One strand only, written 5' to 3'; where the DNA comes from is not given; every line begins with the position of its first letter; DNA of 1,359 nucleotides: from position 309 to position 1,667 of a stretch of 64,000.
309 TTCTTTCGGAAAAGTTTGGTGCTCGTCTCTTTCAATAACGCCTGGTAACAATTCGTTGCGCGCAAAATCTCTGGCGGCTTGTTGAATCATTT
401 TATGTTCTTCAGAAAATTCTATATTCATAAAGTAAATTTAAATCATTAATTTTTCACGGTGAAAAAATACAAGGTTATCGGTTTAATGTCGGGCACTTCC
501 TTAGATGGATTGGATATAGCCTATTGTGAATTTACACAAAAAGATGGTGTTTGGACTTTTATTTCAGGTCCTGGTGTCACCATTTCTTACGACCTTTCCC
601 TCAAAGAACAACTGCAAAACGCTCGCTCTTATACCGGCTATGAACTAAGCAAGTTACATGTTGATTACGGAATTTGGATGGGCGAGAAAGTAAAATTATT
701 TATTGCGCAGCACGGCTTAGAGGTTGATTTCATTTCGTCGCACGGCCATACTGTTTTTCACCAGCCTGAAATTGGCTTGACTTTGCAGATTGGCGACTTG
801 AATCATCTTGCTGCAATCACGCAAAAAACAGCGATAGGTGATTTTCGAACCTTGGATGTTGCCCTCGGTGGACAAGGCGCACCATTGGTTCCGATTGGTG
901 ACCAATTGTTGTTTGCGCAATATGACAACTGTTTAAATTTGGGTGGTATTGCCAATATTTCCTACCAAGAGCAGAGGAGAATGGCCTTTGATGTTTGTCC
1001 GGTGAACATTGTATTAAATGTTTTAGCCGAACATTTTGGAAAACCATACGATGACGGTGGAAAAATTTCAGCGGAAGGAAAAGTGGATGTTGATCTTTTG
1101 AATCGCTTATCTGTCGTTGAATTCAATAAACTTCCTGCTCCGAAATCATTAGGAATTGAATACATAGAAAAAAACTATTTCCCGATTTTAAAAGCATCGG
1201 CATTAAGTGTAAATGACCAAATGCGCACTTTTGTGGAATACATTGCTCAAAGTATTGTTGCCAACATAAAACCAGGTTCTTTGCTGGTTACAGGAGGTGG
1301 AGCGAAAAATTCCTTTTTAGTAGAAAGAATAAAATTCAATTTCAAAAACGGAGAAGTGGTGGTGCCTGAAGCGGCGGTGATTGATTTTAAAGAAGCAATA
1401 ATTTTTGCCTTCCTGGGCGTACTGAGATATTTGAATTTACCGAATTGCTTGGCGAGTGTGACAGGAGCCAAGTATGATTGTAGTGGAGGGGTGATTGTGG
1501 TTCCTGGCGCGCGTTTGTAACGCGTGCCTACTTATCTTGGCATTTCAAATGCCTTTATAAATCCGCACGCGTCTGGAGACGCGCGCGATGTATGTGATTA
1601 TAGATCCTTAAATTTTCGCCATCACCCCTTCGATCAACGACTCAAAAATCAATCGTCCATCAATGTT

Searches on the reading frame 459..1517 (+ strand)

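Call 52: search_protein_families(library=pfam, proteins=[window:459-1517:+], max_evalue=0.00001)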
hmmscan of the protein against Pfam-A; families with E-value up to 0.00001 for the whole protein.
window:459-1517:+ (353 aa): 1 family
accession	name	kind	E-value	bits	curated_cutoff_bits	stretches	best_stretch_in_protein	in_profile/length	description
PF03702.20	AnmK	-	5.6e-68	230.1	24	1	5-347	2-365/367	Anhydro-N-acetylmuramic acid kinase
